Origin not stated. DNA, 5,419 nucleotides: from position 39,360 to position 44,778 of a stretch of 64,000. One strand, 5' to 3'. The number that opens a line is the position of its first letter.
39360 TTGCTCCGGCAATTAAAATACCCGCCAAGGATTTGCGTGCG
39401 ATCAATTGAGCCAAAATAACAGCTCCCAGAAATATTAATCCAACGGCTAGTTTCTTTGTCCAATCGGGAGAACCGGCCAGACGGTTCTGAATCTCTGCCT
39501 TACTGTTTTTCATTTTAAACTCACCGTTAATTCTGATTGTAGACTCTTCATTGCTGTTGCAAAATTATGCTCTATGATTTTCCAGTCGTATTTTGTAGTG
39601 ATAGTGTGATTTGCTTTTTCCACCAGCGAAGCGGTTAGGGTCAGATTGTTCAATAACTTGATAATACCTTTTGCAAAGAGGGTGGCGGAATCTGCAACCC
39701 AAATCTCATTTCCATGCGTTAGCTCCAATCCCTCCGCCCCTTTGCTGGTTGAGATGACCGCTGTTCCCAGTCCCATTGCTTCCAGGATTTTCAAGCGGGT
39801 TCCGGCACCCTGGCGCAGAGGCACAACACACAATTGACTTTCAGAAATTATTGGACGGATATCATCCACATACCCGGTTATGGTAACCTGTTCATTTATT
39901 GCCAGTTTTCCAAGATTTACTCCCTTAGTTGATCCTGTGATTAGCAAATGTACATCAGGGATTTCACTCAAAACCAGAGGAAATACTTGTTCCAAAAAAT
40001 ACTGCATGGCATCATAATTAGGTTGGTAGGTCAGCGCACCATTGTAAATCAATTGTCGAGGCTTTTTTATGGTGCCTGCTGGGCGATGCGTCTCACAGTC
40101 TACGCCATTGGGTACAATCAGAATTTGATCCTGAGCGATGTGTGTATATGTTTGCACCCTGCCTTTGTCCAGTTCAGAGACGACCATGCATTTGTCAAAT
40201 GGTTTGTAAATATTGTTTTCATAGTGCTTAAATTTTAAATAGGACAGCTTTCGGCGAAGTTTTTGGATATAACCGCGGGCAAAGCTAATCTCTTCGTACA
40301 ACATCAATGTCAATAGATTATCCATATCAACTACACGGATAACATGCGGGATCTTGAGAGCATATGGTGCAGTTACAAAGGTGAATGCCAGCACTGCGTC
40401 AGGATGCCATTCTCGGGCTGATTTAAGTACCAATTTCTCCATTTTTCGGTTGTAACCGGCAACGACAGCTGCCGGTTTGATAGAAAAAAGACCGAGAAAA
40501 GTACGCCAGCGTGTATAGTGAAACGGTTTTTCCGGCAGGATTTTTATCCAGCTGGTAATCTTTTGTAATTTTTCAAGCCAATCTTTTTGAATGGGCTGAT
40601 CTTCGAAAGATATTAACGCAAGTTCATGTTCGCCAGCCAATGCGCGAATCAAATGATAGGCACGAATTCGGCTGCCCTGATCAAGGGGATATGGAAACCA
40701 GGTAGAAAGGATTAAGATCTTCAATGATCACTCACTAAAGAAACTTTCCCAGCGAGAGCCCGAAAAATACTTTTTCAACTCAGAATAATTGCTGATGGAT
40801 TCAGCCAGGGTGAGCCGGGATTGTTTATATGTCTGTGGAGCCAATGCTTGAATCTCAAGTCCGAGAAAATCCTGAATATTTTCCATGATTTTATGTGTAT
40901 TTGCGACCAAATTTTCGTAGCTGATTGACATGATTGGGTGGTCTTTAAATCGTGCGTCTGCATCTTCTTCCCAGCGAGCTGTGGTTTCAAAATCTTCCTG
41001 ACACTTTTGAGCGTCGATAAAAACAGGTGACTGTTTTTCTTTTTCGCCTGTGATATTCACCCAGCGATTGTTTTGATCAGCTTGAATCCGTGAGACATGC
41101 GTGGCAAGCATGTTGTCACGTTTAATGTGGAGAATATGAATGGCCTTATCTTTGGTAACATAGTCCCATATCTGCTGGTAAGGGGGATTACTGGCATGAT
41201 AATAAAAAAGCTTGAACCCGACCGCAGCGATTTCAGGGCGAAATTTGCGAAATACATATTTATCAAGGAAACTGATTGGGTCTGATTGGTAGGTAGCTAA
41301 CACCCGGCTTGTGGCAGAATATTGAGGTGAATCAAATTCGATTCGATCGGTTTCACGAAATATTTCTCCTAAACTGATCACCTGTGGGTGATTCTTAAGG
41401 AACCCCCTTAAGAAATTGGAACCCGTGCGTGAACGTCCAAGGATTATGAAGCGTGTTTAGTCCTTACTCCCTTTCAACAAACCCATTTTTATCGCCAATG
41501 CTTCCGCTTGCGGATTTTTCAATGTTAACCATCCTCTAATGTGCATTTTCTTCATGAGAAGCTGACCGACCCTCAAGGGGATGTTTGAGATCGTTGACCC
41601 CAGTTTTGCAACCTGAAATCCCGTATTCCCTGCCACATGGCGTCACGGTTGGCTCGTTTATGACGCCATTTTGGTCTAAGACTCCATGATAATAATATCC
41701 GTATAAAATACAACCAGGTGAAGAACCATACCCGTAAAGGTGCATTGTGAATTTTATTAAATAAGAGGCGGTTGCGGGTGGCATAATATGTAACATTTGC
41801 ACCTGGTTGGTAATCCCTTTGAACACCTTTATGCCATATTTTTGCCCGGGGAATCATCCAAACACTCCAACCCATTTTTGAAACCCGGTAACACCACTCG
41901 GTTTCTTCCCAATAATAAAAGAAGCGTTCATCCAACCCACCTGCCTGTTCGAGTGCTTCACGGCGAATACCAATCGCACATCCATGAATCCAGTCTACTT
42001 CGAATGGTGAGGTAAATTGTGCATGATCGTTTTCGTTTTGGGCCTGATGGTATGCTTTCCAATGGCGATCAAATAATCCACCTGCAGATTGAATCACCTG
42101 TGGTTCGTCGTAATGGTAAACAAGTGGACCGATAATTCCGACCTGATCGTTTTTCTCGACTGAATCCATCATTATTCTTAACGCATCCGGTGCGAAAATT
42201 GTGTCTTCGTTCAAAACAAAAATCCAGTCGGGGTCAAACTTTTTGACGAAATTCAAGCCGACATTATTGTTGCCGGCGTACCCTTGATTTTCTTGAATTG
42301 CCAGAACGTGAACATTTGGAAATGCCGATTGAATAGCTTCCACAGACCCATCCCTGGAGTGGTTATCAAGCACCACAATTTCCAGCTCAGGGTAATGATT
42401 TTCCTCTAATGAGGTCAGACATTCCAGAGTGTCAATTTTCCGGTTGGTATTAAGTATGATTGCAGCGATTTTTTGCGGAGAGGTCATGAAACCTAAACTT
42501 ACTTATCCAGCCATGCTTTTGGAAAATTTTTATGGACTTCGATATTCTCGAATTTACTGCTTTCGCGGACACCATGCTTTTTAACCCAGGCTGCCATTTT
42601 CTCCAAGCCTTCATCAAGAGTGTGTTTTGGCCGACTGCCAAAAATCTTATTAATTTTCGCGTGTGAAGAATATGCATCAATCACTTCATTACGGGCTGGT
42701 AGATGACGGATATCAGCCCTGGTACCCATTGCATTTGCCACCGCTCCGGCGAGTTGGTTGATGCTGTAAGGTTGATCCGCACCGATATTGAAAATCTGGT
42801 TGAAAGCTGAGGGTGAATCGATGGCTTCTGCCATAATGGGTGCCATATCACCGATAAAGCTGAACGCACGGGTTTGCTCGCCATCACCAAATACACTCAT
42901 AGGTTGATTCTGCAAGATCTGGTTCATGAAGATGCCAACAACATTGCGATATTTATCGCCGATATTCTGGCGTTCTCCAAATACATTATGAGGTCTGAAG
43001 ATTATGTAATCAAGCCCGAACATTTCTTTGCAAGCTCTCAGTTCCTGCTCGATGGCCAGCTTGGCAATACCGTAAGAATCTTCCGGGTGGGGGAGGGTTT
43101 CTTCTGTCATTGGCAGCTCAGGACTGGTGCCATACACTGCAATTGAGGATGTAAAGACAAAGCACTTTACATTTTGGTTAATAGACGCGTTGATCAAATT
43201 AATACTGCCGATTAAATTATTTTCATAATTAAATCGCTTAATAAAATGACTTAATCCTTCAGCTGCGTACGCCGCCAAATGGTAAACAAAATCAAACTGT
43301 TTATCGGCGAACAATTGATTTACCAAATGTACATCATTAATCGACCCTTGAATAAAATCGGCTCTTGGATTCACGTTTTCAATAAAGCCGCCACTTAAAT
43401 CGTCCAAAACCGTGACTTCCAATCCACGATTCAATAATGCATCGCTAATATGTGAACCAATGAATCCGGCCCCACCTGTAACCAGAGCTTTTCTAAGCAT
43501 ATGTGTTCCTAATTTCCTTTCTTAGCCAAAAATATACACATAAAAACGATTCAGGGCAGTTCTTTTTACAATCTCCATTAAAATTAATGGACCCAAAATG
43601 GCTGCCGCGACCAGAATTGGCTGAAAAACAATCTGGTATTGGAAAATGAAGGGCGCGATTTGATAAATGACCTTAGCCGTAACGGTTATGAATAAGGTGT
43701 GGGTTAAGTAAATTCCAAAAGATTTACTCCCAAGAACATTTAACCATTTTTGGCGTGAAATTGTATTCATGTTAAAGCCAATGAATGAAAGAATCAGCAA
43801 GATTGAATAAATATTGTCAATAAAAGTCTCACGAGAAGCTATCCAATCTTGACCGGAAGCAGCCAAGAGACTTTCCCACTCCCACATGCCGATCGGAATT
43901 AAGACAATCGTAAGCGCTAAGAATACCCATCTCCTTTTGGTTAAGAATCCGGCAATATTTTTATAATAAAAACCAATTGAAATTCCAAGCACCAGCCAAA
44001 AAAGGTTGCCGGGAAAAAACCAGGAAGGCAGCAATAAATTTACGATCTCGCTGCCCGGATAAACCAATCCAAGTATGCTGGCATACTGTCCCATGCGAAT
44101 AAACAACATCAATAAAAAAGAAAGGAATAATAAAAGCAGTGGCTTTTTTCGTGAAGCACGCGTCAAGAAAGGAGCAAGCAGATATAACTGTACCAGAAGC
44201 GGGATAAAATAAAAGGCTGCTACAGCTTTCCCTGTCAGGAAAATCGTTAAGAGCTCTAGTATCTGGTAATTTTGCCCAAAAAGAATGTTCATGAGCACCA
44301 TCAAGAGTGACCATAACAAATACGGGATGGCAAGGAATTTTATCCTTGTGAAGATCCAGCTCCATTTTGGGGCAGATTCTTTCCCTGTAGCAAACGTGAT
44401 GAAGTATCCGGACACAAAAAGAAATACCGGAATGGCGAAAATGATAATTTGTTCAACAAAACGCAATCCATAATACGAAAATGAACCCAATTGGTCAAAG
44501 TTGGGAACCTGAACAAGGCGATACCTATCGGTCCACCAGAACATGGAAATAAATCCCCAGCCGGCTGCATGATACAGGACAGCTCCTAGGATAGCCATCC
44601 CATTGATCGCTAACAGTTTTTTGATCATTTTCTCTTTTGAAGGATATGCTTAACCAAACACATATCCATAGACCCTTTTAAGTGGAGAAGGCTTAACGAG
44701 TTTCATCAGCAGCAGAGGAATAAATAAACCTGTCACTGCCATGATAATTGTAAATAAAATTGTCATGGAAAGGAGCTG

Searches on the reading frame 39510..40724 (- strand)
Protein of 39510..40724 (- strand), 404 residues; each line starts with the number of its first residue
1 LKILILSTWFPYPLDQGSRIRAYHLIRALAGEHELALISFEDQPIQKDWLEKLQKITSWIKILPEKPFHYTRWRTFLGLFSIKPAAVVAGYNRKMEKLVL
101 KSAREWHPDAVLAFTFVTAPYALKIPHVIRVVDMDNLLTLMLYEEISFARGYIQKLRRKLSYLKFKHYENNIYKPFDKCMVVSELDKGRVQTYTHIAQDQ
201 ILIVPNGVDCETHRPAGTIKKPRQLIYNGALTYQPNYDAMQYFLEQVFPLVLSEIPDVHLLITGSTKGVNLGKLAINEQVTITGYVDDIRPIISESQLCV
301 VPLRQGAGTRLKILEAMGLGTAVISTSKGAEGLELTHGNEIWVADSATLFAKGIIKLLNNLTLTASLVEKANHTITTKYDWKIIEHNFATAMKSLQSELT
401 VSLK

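Call 8: search_protein_families(library=pfam, proteins=[window:39510-40724:-], max_evalue=0.0001)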
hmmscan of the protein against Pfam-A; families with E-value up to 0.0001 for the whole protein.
window:39510-40724:- (404 aa): 3 families
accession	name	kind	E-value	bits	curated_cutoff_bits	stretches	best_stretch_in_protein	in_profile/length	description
PF13692.12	Glyco_trans_1_4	-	1.1e-24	87.8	27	1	224-360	3-142/142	Glycosyl transferases group 1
PF00534.26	Glycos_transf_1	-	1.4e-10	41.4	26.4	1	215-371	7-169/172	Glycosyl transferases group 1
PF13439.12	Glyco_transf_4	-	6.8e-08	33.2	28.5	1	21-211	7-169/170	Glycosyltransferase Family 4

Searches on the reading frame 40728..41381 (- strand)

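Call 7: search_protein_families(library=pfam, proteins=[window:40728-41381:-], max_evalue=0.0001)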
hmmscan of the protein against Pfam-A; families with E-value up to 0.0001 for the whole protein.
window:40728-41381:- (217 aa): 3 families
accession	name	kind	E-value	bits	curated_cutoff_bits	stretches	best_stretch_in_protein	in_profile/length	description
PF00685.33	Sulfotransfer_1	-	3.6e-07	30.3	22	1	76-184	86-195/255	Sulfotransferase domain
PF13469.12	Sulfotransfer_3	-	2.5e-06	28.3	27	1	82-177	126-214/216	Sulfotransferase family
PF09037.16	Sulphotransf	-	3.1e-06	27.3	22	1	83-197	115-239/244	Stf0 sulphotransferase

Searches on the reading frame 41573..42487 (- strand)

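Call 3: search_protein_families(library=pfam, proteins=[window:41573-42487:-], max_evalue=0.01)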
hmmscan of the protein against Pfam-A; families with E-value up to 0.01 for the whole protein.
window:41573-42487:- (304 aa): 5 families
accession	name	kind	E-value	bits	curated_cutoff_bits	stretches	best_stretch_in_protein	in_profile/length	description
PF00535.33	Glycos_transf_2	-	1.2e-21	77.8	23.3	1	10-181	3-166/168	Glycosyl transferase family 2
PF13641.12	Glyco_tranf_2_3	-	2.8e-16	60.7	27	1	4-220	1-212/230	Glycosyltransferase like family 2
PF13632.12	Glyco_trans_2_3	-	2.6e-07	31.1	27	1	88-268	1-167/198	Glycosyl transferase family group 2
PF10111.15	Glyco_tranf_2_2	-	5e-05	23.4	27.3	1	28-190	21-186/276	Glycosyltransferase like family 2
PF13506.12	Glyco_transf_21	-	6.2e-05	23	21.7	1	57-220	1-155/174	Glycosyl transferase family 21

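Call 4: search_protein_families(library=ncbifam, proteins=[window:41573-42487:-], max_evalue=0.01)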
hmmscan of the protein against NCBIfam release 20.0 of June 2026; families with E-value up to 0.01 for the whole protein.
window:41573-42487:- (304 aa): 18 families
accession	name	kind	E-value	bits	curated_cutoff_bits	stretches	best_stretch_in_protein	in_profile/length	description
TIGR01556.1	rhamnosyltran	subfamily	3.1e-19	69.3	200.55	1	27-220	13-201/281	rhamnosyltransferase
NF041875.1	EPS_EpsD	equivalog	6.8e-14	52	370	1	10-249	3-236/325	exopolysaccharide biosynthesis glycosyltransferase EpsD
TIGR03965.1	mycofact_glyco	equivalog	7.3e-14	51.5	280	1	4-220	73-281/467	mycofactocin biosynthesis glycosyltransferase MftF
TIGR03937.1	PgaC_IcaA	equivalog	1.9e-09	37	422.3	1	5-119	45-159/407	poly-beta-1,6-N-acetyl-D-glucosamine synthase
NF050113.1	gal_furan_GlfT1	equivalog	5.7e-09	35.7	330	1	7-219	1-206/290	galactofuranosyltransferase GlfT1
NF038299.1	EPS_HpsN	equivalog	7.8e-08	31.6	425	1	7-221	3-222/317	hormogonium polysaccharide biosynthesis glycosyltransferase HpsN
TIGR03111.1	glyc2_xrt_Gpos1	hypoth_equivalog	5.8e-07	28.7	363.95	1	11-122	54-168/439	TIGR03111 family XrtG-associated glycosyltransferase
NF007482.0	PRK10073.1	equivalog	1.4e-06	27.5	423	1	5-109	6-109/334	glycosyltransferase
NF050050.1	ProtGlycPglI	equivalog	2.5e-06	27.1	500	1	6-112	3-110/306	GalNAc(5)-diNAcBac-PP-undecaprenol beta-1,3-glucosyltransferase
TIGR03469.1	HpnB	hypoth_equivalog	1.1e-05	24.6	379.25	1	6-114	45-164/386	hopene-associated glycosyltransferase HpnB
NF038302.1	EPS_HpsE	equivalog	1.1e-05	24.5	300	1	16-123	15-124/307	hormogonium polysaccharide biosynthesis glycosyltransferase HpsE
TIGR04195.1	S_glycosyl_SunS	equivalog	1.9e-05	23.7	350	1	10-96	64-142/421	SunS family peptide S-glycosyltransferase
TIGR03472.1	HpnI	equivalog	4.2e-05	22.5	310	1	21-187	57-220/373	bacteriohopanetetrol glucosamine biosynthesis glycosyltransferase HpnI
NF047683.1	TeichurnBiosyTuaG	equivalog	0.00015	21.5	400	1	7-114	7-115/252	teichuronic acid biosynthesis protein TuaG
TIGR04283.1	glyco_like_mftF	equivalog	0.00024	20.7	182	1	17-115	11-103/221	TIGR04283 family arsenosugar biosynthesis glycosyltransferase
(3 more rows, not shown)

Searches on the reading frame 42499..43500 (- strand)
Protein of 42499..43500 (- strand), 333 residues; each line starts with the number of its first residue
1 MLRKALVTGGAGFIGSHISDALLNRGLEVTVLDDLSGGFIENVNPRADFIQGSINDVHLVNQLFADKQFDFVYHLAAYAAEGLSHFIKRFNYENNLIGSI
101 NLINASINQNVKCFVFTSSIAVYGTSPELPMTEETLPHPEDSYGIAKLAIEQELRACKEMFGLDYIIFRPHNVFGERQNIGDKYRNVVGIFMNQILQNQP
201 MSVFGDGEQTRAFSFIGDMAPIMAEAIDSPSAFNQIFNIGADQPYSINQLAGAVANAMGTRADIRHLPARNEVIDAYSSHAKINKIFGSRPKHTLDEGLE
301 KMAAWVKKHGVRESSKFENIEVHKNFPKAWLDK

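Call 3: search_protein_families(library=pfam, proteins=[window:42499-43500:-], max_evalue=0.01)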
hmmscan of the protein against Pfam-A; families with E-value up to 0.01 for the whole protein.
window:42499-43500:- (333 aa): 9 families
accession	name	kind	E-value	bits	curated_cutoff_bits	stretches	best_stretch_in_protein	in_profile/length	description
PF01370.27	Epimerase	-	4.2e-53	180.7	20.9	1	5-240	1-240/240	NAD dependent epimerase/dehydratase family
PF16363.11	GDP_Man_Dehyd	-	2.2e-39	136.3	27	1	6-285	1-315/332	GDP-mannose 4,6 dehydratase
PF04321.23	RmlD_sub_bind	-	1.4e-18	67.4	27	1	4-265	2-236/287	RmlD substrate binding domain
PF01073.25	3Beta_HSD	-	4.3e-15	55.9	22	1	6-263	1-273/280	3-beta hydroxysteroid dehydrogenase/isomerase family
PF02719.21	Polysacc_synt_2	-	4.2e-14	52.9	20.2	1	6-263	2-252/293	Polysaccharide biosynthesis protein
PF13460.12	NAD_binding_10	-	2.4e-10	41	27.2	1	9-173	1-146/184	NAD(P)H-binding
PF07993.18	NAD_binding_4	-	1.1e-07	31.7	20.1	1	67-184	87-219/258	Male sterility protein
PF05368.20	NmrA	-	0.00012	22.3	27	0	4-119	4-107/298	NmrA-like family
PF08659.16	KR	-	0.0061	16.9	22.6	0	6-121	4-138/180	KR domain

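Call 4: search_protein_families(library=ncbifam, proteins=[window:42499-43500:-], max_evalue=0.01)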
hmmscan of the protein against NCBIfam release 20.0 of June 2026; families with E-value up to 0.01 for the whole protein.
window:42499-43500:- (333 aa): 36 families (the best 25 are shown)
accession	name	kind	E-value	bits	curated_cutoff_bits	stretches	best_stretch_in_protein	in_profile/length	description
TIGR01179.1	galE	equivalog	1.2e-49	168.9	262.3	1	5-309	2-328/332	UDP-glucose 4-epimerase GalE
TIGR04180.1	EDH_00030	hypoth_equivalog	1.8e-39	135.6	475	1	6-293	2-296/297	NAD-dependent 4,6-dehydratase LegB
TIGR02197.1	heptose_epim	equivalog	6.1e-37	127.5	274.6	1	6-308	2-315/316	ADP-glyceromanno-heptose 6-epimerase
TIGR01181.1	dTDP_gluc_dehyt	equivalog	2.2e-33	115.7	365.1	1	5-309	2-314/321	dTDP-glucose 4,6-dehydratase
NF007956.0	PRK10675.1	subfamily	1.3e-30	106.7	394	1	4-309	2-332/338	UDP-glucose 4-epimerase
NF011728.1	PRK15181.1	equivalog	6.2e-26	91.2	760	1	4-311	17-343/348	Vi polysaccharide biosynthesis UDP-N-acetylglucosaminuronic acid C-4 epimerase TviC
NF047922.1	GDPFucSynFcl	equivalog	2.6e-22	79.7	500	1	54-307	39-302/308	GDP-L-fucose synthase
NF008360.0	PRK11150.1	equivalog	1.7e-19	70.2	452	1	6-305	3-305/310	ADP-glyceromanno-heptose 6-epimerase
TIGR03466.1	HpnA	hypoth_equivalog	3.5e-18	65.6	367.65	1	4-177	2-174/327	hopanoid-associated sugar epimerase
NF008872.0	PRK11908.1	equivalog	1e-17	64.2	294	1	3-277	2-290/349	bifunctional UDP-4-keto-pentose/UDP-xylose synthase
NF043036.1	ErythonDh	equivalog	2.8e-16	59.6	325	1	4-150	2-156/321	D-erythronate dehydrogenase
NF042423.1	oxyalk_red_Shew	equivalog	1.1e-13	51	580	1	3-176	9-177/331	2-alkyl-3-oxoalkanoate reductase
NF041015.1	UDPsulfquin_syn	equivalog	1.6e-13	50.4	575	1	177-312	228-369/384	UDP-sulfoquinovose synthase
NF042422.1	oxyalk_red_OleD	equivalog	2e-13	50.4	580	1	4-228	2-216/329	2-alkyl-3-oxoalkanoate reductase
NF007582.0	PRK10217.1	equivalog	2.4e-13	49.9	698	1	2-242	1-254/355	dTDP-glucose 4,6-dehydratase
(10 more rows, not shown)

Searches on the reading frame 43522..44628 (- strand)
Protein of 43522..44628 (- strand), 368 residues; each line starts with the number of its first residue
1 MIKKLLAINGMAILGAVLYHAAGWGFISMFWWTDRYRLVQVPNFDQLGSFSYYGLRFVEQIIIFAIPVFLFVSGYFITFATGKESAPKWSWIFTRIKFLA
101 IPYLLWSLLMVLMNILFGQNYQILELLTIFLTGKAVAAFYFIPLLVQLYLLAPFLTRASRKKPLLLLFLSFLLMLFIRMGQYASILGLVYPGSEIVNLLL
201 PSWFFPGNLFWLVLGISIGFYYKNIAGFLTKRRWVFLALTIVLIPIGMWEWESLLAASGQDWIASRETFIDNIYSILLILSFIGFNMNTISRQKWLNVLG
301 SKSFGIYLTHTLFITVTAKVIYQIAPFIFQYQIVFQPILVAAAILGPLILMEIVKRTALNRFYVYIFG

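Call 3: search_protein_families(library=pfam, proteins=[window:43522-44628:-], max_evalue=0.01)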
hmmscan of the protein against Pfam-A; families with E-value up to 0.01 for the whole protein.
window:43522-44628:- (368 aa): 1 family
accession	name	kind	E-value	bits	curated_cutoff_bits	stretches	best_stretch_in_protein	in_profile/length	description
PF01757.29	Acyl_transf_3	-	1.4e-25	90.5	31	1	10-351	9-325/326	Acyltransferase domain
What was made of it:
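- Checked: Two Acyl_transf_3 proteins (44650-45756 and 43522-44628) lie downstream (call 3).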

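Call 4: search_protein_families(library=ncbifam, proteins=[window:43522-44628:-], max_evalue=0.01)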
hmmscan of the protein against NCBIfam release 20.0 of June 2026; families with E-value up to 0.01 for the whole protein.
window:43522-44628:- (368 aa): 0 families
